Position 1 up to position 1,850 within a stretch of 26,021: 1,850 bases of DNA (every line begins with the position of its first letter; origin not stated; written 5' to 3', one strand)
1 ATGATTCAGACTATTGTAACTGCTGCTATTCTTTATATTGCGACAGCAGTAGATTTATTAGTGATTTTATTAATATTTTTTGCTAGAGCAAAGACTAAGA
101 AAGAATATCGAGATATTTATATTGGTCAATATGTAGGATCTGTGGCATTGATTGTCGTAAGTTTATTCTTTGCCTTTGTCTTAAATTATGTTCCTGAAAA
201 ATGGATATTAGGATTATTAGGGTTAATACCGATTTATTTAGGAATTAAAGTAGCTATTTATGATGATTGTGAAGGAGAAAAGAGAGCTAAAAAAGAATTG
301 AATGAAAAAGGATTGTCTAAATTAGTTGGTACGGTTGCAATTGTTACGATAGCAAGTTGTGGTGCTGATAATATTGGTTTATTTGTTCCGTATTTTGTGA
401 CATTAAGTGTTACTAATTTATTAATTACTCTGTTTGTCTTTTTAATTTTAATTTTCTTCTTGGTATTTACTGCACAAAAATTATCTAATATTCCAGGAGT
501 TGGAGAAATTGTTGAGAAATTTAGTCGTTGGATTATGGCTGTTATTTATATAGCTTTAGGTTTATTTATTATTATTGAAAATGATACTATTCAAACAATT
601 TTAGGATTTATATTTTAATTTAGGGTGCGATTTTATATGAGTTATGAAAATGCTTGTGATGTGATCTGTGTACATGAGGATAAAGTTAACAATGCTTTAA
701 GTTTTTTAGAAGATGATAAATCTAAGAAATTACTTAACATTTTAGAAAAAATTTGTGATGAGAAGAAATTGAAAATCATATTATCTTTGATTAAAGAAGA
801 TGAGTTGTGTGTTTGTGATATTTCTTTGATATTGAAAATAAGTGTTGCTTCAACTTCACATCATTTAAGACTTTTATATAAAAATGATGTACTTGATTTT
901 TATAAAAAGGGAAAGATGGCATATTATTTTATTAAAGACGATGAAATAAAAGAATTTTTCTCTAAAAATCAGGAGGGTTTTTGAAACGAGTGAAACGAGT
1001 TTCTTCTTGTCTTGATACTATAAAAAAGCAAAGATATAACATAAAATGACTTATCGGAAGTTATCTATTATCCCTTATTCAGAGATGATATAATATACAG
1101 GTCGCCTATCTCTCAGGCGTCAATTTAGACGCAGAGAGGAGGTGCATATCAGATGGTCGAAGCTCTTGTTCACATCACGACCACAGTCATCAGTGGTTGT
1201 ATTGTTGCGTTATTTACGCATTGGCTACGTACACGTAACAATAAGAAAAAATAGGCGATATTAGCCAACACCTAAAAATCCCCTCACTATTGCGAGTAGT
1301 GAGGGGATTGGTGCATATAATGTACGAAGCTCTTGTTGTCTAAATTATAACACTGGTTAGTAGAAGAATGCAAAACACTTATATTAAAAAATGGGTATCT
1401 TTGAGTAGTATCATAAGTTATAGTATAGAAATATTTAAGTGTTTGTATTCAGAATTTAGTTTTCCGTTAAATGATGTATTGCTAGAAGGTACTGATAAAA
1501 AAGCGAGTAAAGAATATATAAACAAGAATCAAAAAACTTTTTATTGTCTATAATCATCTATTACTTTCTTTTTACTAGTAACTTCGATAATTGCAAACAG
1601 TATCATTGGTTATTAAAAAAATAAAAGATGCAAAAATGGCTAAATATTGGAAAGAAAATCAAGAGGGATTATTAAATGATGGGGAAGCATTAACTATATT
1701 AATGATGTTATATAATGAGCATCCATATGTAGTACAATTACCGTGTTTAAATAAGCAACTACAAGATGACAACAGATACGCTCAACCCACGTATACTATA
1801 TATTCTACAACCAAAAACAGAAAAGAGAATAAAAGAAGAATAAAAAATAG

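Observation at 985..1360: Complete SprA1/PepA1-like type I toxin-antitoxin cassette (33-aa membrane toxin, structured 5'UTR, convergent antisense) downstream of cadX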

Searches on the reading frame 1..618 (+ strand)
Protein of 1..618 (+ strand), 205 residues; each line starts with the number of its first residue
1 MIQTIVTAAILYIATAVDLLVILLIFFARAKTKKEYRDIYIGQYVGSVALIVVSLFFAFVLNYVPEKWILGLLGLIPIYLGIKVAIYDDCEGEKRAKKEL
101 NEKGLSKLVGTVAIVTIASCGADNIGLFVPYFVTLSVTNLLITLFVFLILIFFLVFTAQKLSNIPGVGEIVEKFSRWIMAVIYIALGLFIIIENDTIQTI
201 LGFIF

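Call 4: search_protein_families(library=pfam, proteins=[window:1-618:+], max_evalue=10)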
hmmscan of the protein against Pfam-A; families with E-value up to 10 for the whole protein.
window:1-618:+ (205 aa): 6 families
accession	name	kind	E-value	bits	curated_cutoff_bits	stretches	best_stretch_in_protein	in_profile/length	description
PF03596.19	Cad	-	3e-76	256.1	26.2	1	12-202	1-191/192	Cadmium resistance transporter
PF03631.20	Virul_fac_BrkB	-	0.021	14.9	33.7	1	11-79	165-234/259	Virulence factor BrkB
PF18910.5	DUF5665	-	0.057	13.9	27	1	148-178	25-55/56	Domain of unknown function (DUF5665)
PF02472.21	ExbD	-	1.5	9.3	25.4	0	15-32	12-29/128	Biopolymer transport protein ExbD/TolR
PF06084.16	Cytomega_TRL10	-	4.1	7.9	20.2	1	11-35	63-87/149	Cytomegalovirus TRL10 protein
PF12725.13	DUF3810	-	7.1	6.3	28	1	10-63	27-79/311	Protein of unknown function (DUF3810)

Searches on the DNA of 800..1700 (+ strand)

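Call 3: search_rna_families(source=window, start=800, end=1700, threshold=evalue, max_evalue=10, show_alignments=5)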
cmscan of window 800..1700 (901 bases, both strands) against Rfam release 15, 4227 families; matches with E-value up to 10: 7.
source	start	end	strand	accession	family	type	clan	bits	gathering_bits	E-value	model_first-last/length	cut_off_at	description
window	1196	1294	-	RF01797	fstAT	Gene; antitoxin;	-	84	72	2.8e-16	1-94/94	no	Fst antitoxin sRNA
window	1276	1390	-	RF01822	RsaJ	Gene; sRNA;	-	28.1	100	0.00016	1-287/287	no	RNA Staph. aureus A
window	1201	1310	+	RF01822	RsaJ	Gene; sRNA;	-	24.1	100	0.002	1-287/287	no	RNA Staph. aureus A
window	1272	1311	+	RF02442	SpF66_sRNA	Gene; sRNA;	-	23.1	42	0.0031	191-229/239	no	Streptococcus sRNA SpF66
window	1606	1643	+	RF01666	rox2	Cis-reg;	-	17.1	55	8.4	18-54/71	no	Drosophila rox2 ncRNA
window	962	1049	+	RF02422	Bp1_738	Gene; sRNA;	-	16.9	45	0.62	1-208/208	no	Burkholderia sRNA Bp1_Cand738_SIPHT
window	1141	1218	+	RF00622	CPEB3_ribozyme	Gene; ribozyme;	-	16.7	35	0.19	1-78/78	no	Mammalian CPEB3 ribozyme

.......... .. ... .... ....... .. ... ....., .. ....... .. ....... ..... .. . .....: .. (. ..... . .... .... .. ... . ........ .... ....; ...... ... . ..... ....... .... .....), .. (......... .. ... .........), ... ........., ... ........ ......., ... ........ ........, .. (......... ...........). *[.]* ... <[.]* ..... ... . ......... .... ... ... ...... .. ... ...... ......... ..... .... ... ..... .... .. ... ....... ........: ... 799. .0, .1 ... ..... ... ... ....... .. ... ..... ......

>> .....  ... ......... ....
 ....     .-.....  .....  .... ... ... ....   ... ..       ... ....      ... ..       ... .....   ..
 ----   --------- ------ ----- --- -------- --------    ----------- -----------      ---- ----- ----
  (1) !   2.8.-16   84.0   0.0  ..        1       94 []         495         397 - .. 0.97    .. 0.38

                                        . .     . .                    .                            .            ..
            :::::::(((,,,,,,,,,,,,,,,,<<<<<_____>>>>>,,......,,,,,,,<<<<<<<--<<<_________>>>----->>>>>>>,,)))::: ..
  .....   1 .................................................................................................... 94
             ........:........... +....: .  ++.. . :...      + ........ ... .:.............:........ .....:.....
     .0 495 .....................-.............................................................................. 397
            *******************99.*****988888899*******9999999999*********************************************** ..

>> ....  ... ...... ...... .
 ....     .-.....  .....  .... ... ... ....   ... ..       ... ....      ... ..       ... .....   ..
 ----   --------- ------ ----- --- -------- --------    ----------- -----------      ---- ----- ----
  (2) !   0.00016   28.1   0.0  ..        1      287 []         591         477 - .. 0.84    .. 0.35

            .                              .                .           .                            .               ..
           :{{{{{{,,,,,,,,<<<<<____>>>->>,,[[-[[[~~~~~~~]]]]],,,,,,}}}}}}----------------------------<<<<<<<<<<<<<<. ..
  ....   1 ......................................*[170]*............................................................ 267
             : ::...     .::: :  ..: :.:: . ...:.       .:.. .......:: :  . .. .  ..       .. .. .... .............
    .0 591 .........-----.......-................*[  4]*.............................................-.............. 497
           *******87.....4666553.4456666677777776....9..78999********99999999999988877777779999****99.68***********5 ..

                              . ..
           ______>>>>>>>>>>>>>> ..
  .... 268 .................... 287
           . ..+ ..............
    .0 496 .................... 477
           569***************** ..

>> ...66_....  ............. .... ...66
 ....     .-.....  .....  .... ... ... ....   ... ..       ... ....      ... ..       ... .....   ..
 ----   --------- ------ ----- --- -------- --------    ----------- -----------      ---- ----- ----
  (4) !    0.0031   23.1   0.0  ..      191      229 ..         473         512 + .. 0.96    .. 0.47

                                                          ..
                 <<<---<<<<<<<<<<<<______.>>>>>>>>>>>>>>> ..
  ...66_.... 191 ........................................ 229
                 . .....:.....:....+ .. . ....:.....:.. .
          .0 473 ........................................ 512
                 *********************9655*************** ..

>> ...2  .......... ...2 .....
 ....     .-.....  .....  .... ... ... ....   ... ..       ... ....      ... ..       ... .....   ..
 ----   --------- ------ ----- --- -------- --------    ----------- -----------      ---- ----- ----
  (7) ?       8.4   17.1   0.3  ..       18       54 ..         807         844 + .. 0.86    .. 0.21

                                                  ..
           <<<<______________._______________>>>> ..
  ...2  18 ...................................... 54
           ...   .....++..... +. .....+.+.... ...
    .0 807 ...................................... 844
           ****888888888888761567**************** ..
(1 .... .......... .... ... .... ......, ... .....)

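Call 6: search_dna_similar(query=window:985-1400:+, collection=plasmids, mode=distant, max_rows=40, rows=spread)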
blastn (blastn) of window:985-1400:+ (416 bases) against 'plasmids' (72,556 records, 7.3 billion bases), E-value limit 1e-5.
Records with a match: 1948; places in all: 3741; records where one place covers at least 80% of the query: 1253.
Best place of each record, by identity: >=99% 87; 95-99% 82; 90-95% 231; 80-90% 574; 60-80% 974.
By first word of the organism name: Staphylococcus 1900; Mammaliicoccus 17; Enterococcus 15; Limosilactobacillus 4; Latilactobacillus 2; Lactococcus 2; Macrococcus 2; Citrobacter 1; Listeria 1; Aerococcus 1; and 3 more.
By predicted mobility (MOB-suite, as given by PLSDB): mobilizable 1418; non-mobilizable 432; conjugative 98.
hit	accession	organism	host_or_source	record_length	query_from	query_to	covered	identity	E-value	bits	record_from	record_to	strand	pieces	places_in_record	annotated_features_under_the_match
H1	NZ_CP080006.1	Staphylococcus aureus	cattle or sheep,pure culture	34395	1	416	100%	100.0%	0e+0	751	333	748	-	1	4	type I toxin-antitoxin system Fst family toxin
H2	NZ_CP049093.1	Staphylococcus haemolyticus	Rice seed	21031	7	391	93%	96.4%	5e-177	627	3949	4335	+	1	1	type I toxin-antitoxin system Fst family toxin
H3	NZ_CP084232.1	Staphylococcus haemolyticus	Rice seed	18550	7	391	93%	87.1%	3e-123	448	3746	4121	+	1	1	type I toxin-antitoxin system Fst family toxin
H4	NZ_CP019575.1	Staphylococcus aureus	Homo sapiens,whole organism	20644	1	391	94%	82.3%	6e-100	371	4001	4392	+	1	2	type I toxin-antitoxin system Fst family toxin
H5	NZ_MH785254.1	Staphylococcus aureus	Gallus gallus,whole organism,Broiler ...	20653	1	391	94%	82.3%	6e-100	371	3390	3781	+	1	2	type I toxin-antitoxin system Fst family toxin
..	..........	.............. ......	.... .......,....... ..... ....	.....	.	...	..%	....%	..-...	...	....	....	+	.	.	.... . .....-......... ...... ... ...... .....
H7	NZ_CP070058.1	Staphylococcus epidermidis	-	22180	52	391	82%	93.5%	9e-142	509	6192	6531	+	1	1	type I toxin-antitoxin system Fst family toxin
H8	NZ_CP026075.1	Staphylococcus aureus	Homo sapiens,human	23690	7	391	93%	81.6%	1e-90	340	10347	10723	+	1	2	type I toxin-antitoxin system Fst family toxin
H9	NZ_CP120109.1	Staphylococcus aureus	Canis lupus familiaris,cell ...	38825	7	391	93%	80.6%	4e-89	334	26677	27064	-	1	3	type I toxin-antitoxin system Fst family toxin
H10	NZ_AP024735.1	Staphylococcus aureus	-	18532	1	391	94%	78.9%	1e-77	297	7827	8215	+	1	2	type I toxin-antitoxin system Fst family toxin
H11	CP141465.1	Staphylococcus aureus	Homo sapiens,clinical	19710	1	390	94%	78.1%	8e-73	281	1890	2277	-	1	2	type I toxin-antitoxin system Fst family toxin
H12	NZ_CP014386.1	Staphylococcus aureus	Homo sapiens,Pus leg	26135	7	391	93%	78.5%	2e-74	286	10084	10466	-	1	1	type I toxin-antitoxin system Fst family toxin | metalloregulator ArsR/SmtB family transcription factor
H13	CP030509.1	Staphylococcus aureus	Homo sapiens,blood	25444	7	391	93%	78.5%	2e-74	286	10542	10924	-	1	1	type I toxin-antitoxin system Fst family toxin | transcriptional regulator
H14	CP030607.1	Staphylococcus aureus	Homo sapiens,blood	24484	7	391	93%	78.5%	2e-74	286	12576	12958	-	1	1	type I toxin-antitoxin system Fst family toxin | transcriptional regulator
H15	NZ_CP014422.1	Staphylococcus aureus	Homo sapiens,Perineum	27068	7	391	93%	78.5%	2e-74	286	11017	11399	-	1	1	type I toxin-antitoxin system Fst family toxin | metalloregulator ArsR/SmtB family transcription factor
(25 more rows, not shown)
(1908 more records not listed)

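Call 8: get_annotated_region(hit=H1, flank=3000)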
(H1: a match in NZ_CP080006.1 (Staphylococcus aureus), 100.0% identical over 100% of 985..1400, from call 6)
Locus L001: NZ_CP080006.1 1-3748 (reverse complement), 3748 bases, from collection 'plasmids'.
description: Staphylococcus aureus strain E2 plasmid pE2, complete sequence
organism: Staphylococcus aureus (NCBI taxid 1280)
taxonomy: Bacteria; Bacillota; Bacilli; Bacillales; Staphylococcaceae; Staphylococcus; Staphylococcus aureus
host: -; source: cattle or sheep,pure culture; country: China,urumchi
typing (MOB-suite, as given by PLSDB): mobilizable; replicon rep_cluster_1118,rep_cluster_1215,rep_cluster_2214; relaxase MOBV,MOBV
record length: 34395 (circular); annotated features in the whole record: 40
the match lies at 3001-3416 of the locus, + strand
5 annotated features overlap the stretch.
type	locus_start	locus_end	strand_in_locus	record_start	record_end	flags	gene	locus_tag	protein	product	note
CDS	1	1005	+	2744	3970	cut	mobV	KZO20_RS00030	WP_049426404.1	MobV family relaxase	GO:0006310 - DNA recombination [Evidence IEA]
CDS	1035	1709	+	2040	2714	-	-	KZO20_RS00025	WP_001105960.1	IS6 family transposase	-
CDS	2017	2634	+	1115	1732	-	-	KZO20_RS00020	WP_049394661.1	CadD family cadmium resistance transporter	-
CDS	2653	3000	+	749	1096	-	-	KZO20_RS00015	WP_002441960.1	metalloregulator ArsR/SmtB family transcription factor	GO:0006355 - regulation of DNA-templated transcription [Evidence IEA]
CDS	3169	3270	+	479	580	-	-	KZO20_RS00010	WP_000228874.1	type I toxin-antitoxin system Fst family toxin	-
